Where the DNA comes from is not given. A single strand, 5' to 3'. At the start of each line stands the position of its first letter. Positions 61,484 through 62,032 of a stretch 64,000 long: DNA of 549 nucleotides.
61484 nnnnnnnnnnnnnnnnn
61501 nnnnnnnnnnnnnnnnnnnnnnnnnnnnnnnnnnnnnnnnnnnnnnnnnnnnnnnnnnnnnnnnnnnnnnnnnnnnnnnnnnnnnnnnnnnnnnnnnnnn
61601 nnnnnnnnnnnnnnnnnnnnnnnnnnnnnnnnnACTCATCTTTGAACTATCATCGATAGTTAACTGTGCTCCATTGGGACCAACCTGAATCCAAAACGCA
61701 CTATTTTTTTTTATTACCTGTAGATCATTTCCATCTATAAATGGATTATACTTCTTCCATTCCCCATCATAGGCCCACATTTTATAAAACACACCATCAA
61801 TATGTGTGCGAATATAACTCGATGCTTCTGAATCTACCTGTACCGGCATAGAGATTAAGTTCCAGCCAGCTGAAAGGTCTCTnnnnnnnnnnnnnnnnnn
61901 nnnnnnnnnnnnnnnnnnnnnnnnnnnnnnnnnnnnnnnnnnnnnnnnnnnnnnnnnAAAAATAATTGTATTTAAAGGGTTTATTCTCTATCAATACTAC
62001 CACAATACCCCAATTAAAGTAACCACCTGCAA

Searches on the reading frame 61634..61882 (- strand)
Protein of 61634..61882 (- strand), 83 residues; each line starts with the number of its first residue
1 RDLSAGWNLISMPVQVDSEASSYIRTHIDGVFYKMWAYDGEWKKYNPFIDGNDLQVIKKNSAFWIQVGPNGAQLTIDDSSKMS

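Call 22: search_protein_representatives(alignment_id=A1)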
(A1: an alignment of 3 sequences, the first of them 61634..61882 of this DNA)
Query: 3 sequences, 83 profile positions. Proteins with E-value up to 0.001 (for the whole library): 2458; up to 1e-10: 288; up to 1e-30: 2. The best 150 are listed.
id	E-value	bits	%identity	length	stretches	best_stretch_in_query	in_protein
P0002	6.7e-70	247.5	-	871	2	1-83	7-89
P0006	7.4e-34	132.0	-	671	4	4-73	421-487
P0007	2.3e-24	101.6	-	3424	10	4-70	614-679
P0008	1.2e-22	96.0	-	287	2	2-75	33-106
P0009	4.7e-22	94.2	-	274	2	4-81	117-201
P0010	2.6e-21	91.8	-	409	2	4-82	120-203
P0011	1.8e-18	82.7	-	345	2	5-80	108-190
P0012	2.8e-18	82.1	-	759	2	3-70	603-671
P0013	1.2e-17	80.1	-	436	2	3-68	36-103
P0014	2.6e-17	79.0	-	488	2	4-65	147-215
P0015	2.8e-17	78.9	-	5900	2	4-82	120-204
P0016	3.9e-17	78.4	-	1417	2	2-80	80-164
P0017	5.7e-17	77.9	-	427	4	26-69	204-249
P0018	1.6e-16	76.4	-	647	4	4-67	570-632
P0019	1.8e-16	76.2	-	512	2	4-68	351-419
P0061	8.6e-14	67.7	-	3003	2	2-75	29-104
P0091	3.6e-13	65.7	-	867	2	4-69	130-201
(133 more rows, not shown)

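Call 27: search_protein_families(library=pfam, alignment_id=A2, max_evalue=0.01)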
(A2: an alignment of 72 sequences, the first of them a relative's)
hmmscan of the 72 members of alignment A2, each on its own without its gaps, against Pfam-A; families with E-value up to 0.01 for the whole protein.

A. member 1, P0006 (671 aa): 2 families
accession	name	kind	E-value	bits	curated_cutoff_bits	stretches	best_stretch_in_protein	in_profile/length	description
PF05048.19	NosD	-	1e-26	94.2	23.6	2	43-173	39-174/212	Periplasmic copper-binding protein (NosD)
PF13229.12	Beta_helix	-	3.2e-25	89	25.9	2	37-168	25-158/158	Right handed beta helix region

B. families by the number of members that match (of 72 scanned): 109 families (the first 25 are shown)
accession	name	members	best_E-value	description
PF18911.6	PKD_4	8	6e-35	PKD domain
PF00041.27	fn3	8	7.5e-29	Fibronectin type III domain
PF17963.7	Big_9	8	8.5e-22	Bacterial Ig domain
PF22352.2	K319L-like_PKD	7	1.1e-65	K319L-like, PKD domain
PF13229.12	Beta_helix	6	5.6e-34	Right handed beta helix region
PF17803.7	Cadherin_4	6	4e-16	Bacterial cadherin-like domain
PF00801.26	PKD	6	1.4e-13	PKD domain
PF05048.19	NosD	5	1.5e-64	Periplasmic copper-binding protein (NosD)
PF17892.7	Cadherin_5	4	7.5e-20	Cadherin-like domain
PF13620.12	CarboxypepD_reg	4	2.1e-19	Carboxypeptidase regulatory-like domain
PF21027.3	Sde0182_C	4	2.3e-18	Cellulose-binding protein Sde0182, C-terminal domain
PF13715.12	CarbopepD_reg_2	4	4.4e-13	CarboxypepD_reg-like domain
PF14534.12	DUF4440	4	0.00097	Domain of unknown function (DUF4440)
PF18998.6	Flg_new_2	3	2.3e-52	Divergent InlB B-repeat domain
PF11617.13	Cu-binding_MopE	3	3.5e-17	Putative metal-binding motif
PF04151.21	PPC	2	6.5e-13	Bacterial pre-peptidase C-terminal domain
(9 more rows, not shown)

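Call 28: search_protein_families(library=ncbifam, alignment_id=A2, max_evalue=0.01)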
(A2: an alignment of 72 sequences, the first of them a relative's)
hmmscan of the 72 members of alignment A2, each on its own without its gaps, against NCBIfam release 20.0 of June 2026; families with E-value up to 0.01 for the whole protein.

A. member 1, P0006 (671 aa): 3 families
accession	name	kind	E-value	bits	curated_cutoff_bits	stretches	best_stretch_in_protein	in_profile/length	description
TIGR03804.1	para_beta_helix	repeat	8.5e-26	89.4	19.45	4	107-149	1-43/44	parallel beta-helix repeat protein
TIGR04247.1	NosD_copper_fam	subfamily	8.9e-17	60.7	300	2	175-268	172-287/377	nitrous oxide reductase family maturation protein NosD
TIGR03805.1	beta_helix_1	subfamily_domain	0.00018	20.7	141.5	0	75-150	100-175/314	parallel beta-helix domain-containing protein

B. families by the number of members that match (of 72 scanned): 99 families (the first 25 are shown)
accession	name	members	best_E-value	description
NF012211.1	tand_rpt_95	7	7.5e-17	tandem-95 repeat protein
NF038112.1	myxo_dep_M36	5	5.3e-85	myxosortase-dependent M36 family metallopeptidase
TIGR03804.1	para_beta_helix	5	2.5e-38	parallel beta-helix repeat protein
NF038111.1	rhom_dep_M36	4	1.8e-42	rhombosortase-dependent M36 family metallopeptidase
TIGR04247.1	NosD_copper_fam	4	3.2e-27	nitrous oxide reductase family maturation protein NosD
TIGR03805.1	beta_helix_1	3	3.8e-09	parallel beta-helix domain-containing protein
NF033707.1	T9SS_sortase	2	8.5e-68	type IX secretion system sortase PorU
TIGR03921.1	T7SS_mycosin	2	3.7e-59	type VII secretion-associated serine protease mycosin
TIGR03895.1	protease_PatA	2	5.4e-19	PatA/PatG family cyanobactin maturation protease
NF033595.1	denti_PrtP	2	7.2e-19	dentilisin complex serine proteinase subunit PrtP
NF049966.1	QH_SP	2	6.8e-15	subtilisin-like serine protease QhpE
NF012200.0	choice_anch_D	2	2e-14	choice-of-anchor D domain-containing protein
NF047854.1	LIC10774_subfam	2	3.6e-11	LIC10774/LIC10365 family surface protein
NF041518.1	choice_anch_Q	2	8.7e-11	choice-of-anchor Q domain-containing protein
TIGR02543.1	List_Bact_rpt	2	2.8e-10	TIGR02543 family repeat protein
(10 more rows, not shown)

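Call 78: search_protein_families(library=pfam, proteins=[P0008, P0010, P0091, P0061], max_evalue=0.001)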
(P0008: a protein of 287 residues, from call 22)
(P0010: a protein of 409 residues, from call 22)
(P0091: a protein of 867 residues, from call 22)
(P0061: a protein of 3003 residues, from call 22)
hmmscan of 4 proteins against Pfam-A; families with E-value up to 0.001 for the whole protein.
P0008 (287 aa): 0 families

P0010 (409 aa): 0 families

P0091 (867 aa): 0 families

P0061 (3003 aa): 7 families
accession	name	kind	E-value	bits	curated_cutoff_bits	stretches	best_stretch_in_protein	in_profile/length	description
PF13570.13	Beta-prop_ACSF4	-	2.9e-58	198.2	133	2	2665-2910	6-263/329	Beta-alanine-activating enzyme, beta-propeller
PF13360.13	PQQ_2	-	1.3e-26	94.1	27.6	2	2763-2897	3-143/233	Outer membrane protein assembly factor BamB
PF22352.2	K319L-like_PKD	-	3.9e-17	62.5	27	1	785-852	13-79/84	K319L-like, PKD domain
PF25292.1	Beta-prop_CGLA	-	6.6e-16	59.1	26.8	1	2760-2858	6-112/316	Lambda-carrageenase beta-propeller domain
PF18911.6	PKD_4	-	2.1e-07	31.3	27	0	881-956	16-85/85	PKD domain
PF21027.3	Sde0182_C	-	1e-05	26.5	27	0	786-807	2-23/83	Cellulose-binding protein Sde0182, C-terminal domain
PF02010.21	REJ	-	0.00024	20.3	25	1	814-925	34-150/452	REJ domain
